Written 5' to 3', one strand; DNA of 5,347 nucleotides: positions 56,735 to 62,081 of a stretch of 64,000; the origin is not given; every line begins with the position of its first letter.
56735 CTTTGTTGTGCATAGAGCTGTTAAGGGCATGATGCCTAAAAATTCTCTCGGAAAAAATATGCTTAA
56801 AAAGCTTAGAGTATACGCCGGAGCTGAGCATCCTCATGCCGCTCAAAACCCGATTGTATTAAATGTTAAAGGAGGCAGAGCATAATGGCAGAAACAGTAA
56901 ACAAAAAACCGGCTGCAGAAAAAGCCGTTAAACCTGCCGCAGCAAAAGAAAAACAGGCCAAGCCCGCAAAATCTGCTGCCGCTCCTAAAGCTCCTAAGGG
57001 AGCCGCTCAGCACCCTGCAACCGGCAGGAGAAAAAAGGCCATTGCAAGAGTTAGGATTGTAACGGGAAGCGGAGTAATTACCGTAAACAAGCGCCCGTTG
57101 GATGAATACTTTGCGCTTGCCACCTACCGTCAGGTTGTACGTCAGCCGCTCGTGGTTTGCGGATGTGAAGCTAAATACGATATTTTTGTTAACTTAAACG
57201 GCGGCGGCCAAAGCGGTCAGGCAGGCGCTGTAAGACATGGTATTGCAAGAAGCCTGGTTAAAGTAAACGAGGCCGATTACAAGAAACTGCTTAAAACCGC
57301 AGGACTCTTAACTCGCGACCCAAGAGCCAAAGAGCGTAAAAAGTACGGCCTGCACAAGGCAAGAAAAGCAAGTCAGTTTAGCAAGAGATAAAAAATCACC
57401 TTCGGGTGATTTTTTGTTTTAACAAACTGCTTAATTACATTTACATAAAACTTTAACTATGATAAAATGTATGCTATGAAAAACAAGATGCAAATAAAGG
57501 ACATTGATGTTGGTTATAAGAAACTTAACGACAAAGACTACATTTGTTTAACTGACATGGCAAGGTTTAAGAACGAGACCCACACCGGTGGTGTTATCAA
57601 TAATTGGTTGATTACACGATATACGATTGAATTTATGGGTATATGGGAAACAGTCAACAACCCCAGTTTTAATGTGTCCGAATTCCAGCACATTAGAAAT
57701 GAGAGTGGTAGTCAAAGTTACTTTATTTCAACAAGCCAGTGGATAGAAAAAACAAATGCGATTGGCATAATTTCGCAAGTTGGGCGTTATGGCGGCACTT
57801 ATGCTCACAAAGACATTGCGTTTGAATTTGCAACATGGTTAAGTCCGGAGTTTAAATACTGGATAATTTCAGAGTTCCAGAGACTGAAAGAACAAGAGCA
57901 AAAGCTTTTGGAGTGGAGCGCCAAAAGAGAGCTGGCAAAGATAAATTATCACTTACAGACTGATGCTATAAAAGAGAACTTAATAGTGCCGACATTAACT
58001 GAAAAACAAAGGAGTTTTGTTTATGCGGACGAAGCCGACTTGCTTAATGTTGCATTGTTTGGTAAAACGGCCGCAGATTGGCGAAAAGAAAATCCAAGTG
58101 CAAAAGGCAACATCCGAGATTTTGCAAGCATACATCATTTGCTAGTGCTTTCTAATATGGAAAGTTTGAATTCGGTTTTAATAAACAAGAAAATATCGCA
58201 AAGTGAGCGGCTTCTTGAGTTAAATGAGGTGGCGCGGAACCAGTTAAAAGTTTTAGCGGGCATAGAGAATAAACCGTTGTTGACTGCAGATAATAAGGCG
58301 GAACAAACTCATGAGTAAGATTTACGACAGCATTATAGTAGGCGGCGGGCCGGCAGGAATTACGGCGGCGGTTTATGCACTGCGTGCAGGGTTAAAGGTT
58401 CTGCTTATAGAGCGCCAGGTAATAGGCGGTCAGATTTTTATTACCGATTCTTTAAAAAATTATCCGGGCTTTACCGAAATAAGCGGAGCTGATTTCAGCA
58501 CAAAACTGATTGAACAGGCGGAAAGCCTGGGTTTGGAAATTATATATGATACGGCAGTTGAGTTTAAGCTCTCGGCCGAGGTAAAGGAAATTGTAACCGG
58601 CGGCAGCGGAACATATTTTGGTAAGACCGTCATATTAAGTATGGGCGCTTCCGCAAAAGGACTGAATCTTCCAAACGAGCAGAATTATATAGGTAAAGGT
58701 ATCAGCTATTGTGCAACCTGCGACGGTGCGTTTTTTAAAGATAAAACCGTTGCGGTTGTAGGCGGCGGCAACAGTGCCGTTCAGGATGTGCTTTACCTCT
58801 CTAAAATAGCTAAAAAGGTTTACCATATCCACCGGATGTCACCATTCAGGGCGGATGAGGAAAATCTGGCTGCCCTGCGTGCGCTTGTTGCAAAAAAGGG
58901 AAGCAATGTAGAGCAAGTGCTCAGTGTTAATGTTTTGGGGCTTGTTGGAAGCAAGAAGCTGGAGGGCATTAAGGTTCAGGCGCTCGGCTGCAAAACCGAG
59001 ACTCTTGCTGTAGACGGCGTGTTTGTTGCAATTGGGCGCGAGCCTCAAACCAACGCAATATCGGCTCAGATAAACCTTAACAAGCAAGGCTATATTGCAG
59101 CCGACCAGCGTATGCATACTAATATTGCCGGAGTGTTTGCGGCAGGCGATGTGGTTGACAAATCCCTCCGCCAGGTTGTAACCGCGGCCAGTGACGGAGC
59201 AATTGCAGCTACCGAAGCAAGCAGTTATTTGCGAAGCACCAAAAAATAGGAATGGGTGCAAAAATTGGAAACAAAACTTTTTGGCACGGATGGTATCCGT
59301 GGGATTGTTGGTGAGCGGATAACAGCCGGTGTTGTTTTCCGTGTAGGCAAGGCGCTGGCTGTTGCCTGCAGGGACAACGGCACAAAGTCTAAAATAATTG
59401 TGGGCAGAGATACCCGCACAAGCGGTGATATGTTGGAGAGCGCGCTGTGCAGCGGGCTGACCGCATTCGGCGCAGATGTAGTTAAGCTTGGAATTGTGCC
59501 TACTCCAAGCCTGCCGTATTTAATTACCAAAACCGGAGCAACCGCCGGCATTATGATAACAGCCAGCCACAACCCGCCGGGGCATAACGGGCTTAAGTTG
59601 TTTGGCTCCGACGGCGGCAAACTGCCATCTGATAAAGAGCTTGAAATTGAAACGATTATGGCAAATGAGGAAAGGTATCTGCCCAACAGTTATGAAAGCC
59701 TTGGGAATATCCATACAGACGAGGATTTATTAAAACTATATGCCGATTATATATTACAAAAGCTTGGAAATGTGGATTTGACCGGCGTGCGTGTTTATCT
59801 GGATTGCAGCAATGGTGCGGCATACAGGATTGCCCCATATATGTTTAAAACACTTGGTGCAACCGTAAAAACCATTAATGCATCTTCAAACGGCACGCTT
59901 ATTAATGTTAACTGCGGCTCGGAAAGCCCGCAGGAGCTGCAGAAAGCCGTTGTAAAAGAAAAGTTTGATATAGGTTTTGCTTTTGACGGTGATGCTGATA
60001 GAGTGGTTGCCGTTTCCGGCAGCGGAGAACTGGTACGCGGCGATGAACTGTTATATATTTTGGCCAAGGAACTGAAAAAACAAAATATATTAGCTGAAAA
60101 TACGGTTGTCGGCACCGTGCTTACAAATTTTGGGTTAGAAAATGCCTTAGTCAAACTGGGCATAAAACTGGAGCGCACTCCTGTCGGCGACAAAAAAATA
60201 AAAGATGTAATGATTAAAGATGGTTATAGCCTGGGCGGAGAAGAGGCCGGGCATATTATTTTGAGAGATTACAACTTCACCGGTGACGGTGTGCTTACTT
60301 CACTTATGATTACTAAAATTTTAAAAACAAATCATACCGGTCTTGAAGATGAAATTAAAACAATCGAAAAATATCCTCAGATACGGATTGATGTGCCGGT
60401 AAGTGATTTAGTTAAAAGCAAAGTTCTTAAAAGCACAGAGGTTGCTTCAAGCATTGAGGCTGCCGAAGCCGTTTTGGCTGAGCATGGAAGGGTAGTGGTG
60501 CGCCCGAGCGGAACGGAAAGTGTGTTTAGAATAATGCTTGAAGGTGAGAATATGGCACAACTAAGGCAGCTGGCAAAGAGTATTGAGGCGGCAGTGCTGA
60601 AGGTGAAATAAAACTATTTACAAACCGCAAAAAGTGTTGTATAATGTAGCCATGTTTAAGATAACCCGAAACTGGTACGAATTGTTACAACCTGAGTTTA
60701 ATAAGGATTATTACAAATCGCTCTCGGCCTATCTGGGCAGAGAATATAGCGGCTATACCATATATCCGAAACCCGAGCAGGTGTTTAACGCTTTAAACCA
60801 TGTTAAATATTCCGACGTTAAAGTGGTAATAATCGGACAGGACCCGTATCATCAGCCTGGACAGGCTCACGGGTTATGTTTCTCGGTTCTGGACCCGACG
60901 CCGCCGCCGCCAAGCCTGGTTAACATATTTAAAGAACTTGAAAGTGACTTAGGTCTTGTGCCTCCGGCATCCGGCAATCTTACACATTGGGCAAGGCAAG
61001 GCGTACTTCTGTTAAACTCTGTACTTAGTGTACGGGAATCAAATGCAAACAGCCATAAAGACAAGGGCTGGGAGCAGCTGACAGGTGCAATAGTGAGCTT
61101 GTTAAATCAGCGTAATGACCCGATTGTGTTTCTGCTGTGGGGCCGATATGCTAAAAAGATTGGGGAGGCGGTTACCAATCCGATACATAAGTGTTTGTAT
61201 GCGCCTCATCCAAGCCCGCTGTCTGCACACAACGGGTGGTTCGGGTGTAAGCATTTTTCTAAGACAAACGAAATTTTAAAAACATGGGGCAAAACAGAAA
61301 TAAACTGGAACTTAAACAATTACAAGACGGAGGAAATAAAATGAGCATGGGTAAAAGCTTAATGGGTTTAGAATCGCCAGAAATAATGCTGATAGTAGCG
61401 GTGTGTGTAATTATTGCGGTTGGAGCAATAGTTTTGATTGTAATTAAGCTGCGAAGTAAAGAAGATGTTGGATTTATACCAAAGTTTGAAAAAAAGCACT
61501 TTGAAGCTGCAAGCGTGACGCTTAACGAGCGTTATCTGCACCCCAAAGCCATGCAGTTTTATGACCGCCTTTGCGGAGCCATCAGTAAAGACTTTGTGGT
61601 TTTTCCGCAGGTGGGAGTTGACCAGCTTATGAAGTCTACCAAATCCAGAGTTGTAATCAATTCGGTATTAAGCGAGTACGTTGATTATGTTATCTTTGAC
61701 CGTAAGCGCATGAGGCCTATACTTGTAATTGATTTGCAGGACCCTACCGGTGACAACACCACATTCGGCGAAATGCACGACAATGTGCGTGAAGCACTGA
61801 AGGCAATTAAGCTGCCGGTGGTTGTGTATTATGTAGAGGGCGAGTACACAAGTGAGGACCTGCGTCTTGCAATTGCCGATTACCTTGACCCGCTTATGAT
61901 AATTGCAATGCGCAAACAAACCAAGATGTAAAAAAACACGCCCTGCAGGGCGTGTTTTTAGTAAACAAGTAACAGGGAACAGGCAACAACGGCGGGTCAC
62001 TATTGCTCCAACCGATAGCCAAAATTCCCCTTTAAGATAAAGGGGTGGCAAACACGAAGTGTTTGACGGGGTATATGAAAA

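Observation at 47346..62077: Family-1 two-hairpin repeat: seven copies with compensatory stem changes in both hairpins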

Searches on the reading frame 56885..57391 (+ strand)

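Call 14: search_protein_families(library=pfam, proteins=[window:56885-57391:+])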
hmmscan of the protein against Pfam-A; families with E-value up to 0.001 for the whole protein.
window:56885-57391:+ (168 aa): 1 family
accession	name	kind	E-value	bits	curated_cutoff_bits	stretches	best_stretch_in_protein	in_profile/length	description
PF00380.25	Ribosomal_S9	-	6.8e-48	162.6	22.5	1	47-168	1-121/121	Ribosomal protein S9/S16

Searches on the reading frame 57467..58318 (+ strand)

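Call 14: search_protein_families(library=pfam, proteins=[window:57467-58318:+])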
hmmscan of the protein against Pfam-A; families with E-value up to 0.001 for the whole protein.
window:57467-58318:+ (283 aa): 1 family
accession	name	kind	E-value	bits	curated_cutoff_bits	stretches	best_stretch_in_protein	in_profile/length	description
PF04383.19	KilA-N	-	9.7e-19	67.6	23.8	1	22-142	14-106/107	KilA-N domain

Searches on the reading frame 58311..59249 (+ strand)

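Call 15: search_protein_families(library=pfam, proteins=[window:58311-59249:+])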
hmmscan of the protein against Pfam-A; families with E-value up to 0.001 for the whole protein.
window:58311-59249:+ (312 aa): 11 families
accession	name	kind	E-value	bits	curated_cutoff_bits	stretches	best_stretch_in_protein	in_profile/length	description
PF07992.20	Pyr_redox_2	-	3.3e-44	151.9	26.1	1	5-296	1-291/291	Pyridine nucleotide-disulphide oxidoreductase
PF13738.12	Pyr_redox_3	-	7.9e-20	71.7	30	2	57-279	78-305/305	Pyridine nucleotide-disulphide oxidoreductase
PF00070.33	Pyr_redox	-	5.2e-11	43.4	22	1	147-222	2-79/82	Pyridine nucleotide-disulphide oxidoreductase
PF01266.30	DAO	-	7.4e-10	39.3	27.9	1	7-40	2-37/353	FAD dependent oxidoreductase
PF12831.13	FAD_oxidored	-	8.4e-10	38.9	27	1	6-41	1-37/416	FAD dependent oxidoreductase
PF13450.12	NAD_binding_8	-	1e-06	29.4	21.9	1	9-43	1-36/68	NAD(P)-binding Rossmann-like domain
PF00890.30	FAD_binding_2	-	1.1e-06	28.6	20.4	1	6-43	1-39/414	FAD binding domain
PF01946.23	Thi4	-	2.8e-05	23.9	26.2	1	6-40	19-55/235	Thi4 family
PF03486.20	HI0933_like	-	4e-05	23.6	50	1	6-39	2-36/244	HI0933-like protein Rossmann domain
PF01494.25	FAD_binding_3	-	9.7e-05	22.2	22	1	6-36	3-33/349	FAD binding domain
PF01134.28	GIDA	-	0.00026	20.6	22.1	1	7-35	2-30/391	Glucose inhibited division protein A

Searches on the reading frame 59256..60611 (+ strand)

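Call 15: search_protein_families(library=pfam, proteins=[window:59256-60611:+])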
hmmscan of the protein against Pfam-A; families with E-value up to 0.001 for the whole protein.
window:59256-60611:+ (451 aa): 4 families
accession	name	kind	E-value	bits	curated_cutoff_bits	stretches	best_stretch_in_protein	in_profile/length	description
PF02878.22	PGM_PMM_I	-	2.8e-44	150.6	22.5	1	7-140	2-136/138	Phosphoglucomutase/phosphomannomutase, alpha/beta/alpha domain I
PF02880.22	PGM_PMM_III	-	3.1e-29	101.9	20.7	1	262-372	2-114/115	Phosphoglucomutase/phosphomannomutase, alpha/beta/alpha domain III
PF02879.22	PGM_PMM_II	-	2.8e-14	53.9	29.3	1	162-257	3-103/103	Phosphoglucomutase/phosphomannomutase, alpha/beta/alpha domain II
PF00408.26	PGM_PMM_IV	-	3.7e-13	49.7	23.1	1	380-444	4-66/68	Phosphoglucomutase/phosphomannomutase, C-terminal domain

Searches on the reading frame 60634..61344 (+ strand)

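Call 15: search_protein_families(library=pfam, proteins=[window:60634-61344:+])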
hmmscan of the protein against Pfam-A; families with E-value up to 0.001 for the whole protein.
window:60634-61344:+ (236 aa): 1 family
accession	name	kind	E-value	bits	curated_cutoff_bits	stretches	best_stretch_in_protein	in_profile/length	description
PF03167.25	UDG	-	3.2e-17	63.4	24.3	1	61-216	7-141/141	Uracil DNA glycosylase superfamily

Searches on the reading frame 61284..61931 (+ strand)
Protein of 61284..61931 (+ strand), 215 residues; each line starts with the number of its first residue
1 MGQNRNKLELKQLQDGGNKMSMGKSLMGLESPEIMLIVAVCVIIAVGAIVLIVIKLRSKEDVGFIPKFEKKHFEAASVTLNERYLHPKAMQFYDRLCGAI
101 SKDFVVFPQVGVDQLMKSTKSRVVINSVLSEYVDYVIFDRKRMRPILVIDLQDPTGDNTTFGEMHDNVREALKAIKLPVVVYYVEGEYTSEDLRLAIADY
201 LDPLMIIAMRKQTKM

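Call 15: search_protein_families(library=pfam, proteins=[window:61284-61931:+])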
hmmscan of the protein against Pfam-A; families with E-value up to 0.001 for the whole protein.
window:61284-61931:+ (215 aa): 1 family
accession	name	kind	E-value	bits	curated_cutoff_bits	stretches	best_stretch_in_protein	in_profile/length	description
PF10881.14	DUF2726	-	2.3e-11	43.9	24.7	1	90-197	10-123/126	Protein of unknown function (DUF2726)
